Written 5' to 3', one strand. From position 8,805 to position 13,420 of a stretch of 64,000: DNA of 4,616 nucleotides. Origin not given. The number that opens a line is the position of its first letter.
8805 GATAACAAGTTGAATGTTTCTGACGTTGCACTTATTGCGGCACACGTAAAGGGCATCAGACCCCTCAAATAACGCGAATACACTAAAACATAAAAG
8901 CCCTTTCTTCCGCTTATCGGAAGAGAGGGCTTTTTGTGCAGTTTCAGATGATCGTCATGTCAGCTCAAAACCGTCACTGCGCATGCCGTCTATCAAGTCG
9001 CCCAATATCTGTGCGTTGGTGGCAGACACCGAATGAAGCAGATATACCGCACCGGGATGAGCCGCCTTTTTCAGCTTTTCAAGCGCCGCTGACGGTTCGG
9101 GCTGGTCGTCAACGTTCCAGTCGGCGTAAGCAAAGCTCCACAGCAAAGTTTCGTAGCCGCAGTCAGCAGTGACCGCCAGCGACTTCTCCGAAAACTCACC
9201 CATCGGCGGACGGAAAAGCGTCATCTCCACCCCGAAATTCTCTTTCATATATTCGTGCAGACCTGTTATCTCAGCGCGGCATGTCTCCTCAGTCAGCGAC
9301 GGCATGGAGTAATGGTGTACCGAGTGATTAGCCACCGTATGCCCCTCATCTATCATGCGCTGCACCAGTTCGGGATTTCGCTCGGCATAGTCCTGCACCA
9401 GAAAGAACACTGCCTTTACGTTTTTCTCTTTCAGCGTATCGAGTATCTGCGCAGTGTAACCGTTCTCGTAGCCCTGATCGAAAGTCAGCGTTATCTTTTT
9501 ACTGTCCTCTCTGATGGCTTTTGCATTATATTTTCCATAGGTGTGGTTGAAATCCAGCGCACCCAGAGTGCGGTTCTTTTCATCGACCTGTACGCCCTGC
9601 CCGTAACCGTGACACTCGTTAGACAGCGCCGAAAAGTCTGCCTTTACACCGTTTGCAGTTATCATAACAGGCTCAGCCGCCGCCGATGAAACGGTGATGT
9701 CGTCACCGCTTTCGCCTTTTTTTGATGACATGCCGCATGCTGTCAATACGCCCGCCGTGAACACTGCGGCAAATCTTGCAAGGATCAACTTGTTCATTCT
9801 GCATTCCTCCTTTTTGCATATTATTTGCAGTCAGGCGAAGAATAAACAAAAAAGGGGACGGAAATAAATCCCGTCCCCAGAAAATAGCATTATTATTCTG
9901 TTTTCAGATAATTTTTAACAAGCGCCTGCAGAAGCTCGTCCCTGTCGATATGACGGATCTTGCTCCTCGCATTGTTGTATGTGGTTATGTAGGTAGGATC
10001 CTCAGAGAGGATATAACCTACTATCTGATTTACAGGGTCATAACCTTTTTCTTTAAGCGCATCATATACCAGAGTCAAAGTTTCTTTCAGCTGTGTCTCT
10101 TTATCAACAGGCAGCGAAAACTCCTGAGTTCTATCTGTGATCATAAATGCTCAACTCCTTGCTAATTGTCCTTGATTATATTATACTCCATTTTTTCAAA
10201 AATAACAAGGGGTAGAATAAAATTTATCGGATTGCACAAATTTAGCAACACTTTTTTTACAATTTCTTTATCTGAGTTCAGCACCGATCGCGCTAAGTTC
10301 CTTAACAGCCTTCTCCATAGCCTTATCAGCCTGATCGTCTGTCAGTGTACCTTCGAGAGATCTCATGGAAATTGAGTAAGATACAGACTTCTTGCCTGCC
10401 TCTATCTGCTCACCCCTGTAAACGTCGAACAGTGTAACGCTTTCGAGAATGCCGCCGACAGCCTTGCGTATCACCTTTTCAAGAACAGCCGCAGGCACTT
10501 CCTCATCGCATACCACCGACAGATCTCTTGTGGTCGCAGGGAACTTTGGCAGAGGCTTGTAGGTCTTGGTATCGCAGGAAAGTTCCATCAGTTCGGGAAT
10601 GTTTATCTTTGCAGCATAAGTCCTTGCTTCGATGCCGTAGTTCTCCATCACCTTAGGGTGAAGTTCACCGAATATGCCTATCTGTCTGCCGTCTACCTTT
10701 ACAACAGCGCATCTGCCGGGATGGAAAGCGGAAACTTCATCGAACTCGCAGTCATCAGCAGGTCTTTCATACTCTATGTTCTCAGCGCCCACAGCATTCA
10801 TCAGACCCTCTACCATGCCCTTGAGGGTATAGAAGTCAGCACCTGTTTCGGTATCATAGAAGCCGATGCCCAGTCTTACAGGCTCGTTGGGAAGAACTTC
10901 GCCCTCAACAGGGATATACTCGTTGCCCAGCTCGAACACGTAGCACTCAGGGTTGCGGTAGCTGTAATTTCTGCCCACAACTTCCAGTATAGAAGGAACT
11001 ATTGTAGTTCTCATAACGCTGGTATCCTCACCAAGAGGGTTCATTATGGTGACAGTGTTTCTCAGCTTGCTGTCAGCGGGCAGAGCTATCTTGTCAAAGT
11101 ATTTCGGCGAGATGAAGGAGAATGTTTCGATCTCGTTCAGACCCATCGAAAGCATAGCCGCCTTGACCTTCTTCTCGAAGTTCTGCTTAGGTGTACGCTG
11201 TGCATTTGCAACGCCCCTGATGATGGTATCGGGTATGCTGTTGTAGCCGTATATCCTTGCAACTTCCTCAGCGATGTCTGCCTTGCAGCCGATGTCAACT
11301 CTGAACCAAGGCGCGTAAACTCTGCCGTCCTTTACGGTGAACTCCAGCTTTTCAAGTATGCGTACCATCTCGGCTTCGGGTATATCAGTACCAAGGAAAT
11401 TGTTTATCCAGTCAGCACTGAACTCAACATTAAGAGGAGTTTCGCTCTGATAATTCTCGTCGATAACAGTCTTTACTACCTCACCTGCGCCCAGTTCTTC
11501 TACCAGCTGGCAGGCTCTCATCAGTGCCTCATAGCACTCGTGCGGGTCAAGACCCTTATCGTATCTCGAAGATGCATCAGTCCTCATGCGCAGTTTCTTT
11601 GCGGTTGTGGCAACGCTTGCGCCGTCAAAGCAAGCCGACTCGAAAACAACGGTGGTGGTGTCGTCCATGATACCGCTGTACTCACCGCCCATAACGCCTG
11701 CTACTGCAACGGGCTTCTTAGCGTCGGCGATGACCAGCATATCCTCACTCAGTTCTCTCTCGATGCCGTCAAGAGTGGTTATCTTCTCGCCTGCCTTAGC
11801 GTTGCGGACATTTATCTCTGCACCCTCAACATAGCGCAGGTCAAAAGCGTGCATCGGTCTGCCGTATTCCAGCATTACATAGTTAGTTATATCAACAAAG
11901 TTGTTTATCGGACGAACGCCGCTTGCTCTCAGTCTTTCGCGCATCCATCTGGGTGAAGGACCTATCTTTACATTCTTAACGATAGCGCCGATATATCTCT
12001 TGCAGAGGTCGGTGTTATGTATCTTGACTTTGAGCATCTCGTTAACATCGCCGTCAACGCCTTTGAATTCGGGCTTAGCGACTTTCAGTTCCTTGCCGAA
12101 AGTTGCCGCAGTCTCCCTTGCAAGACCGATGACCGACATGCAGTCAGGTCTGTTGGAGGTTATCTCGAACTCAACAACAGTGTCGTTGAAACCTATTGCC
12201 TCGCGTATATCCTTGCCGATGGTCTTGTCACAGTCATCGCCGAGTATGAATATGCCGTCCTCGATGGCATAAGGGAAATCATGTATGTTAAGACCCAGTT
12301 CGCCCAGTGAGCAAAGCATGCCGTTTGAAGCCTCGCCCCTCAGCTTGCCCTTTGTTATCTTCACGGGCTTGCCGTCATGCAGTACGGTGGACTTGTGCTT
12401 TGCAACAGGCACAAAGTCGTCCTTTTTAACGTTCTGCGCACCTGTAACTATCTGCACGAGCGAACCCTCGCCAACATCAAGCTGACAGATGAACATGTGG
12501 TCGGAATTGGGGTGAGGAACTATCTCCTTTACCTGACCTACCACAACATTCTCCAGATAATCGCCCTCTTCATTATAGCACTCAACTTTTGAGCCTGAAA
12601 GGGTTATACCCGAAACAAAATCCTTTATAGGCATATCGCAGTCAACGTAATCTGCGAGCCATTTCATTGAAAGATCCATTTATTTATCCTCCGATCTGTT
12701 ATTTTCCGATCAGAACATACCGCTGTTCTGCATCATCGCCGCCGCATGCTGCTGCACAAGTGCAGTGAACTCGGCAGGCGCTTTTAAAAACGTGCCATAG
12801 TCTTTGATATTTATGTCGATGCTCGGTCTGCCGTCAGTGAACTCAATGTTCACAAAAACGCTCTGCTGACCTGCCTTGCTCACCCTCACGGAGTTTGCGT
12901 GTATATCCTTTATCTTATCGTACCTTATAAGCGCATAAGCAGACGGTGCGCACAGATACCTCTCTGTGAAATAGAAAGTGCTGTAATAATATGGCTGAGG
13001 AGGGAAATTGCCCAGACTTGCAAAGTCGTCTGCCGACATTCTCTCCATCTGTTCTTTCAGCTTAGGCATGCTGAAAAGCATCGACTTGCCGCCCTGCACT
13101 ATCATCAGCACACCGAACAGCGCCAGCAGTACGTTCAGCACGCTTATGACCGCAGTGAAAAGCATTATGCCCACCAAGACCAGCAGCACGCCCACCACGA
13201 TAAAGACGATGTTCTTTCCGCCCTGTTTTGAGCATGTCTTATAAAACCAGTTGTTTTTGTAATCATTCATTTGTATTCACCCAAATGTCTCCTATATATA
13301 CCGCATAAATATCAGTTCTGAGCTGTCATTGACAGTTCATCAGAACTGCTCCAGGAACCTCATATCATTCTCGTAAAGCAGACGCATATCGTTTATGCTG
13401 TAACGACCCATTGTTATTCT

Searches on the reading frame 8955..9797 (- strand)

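Call 66: search_protein_families(library=pfam, proteins=[window:8955-9797:-], max_evalue=0.0001)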
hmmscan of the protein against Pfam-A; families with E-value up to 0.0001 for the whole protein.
window:8955-9797:- (280 aa): 1 family
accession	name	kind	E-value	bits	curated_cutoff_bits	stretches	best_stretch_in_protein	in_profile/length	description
PF01522.26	Polysacc_deac_1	-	4.1e-37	127.3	23.1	1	97-217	4-123/124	Polysaccharide deacetylase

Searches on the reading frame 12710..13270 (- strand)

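Call 75: search_protein_families(library=pfam, proteins=[window:12710-13270:-], max_evalue=0.0001)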
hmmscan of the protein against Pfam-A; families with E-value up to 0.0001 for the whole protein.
window:12710-13270:- (186 aa): 0 families

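Call 76: search_protein_families(library=pfam, proteins=[window:12710-13270:-], max_evalue=0.01)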
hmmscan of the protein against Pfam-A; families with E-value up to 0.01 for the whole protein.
window:12710-13270:- (186 aa): 1 family
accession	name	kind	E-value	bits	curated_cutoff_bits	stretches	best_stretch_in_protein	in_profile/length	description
PF03729.18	DUF308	-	0.00011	22.8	25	1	25-65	1-41/73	Short repeat of unknown function (DUF308)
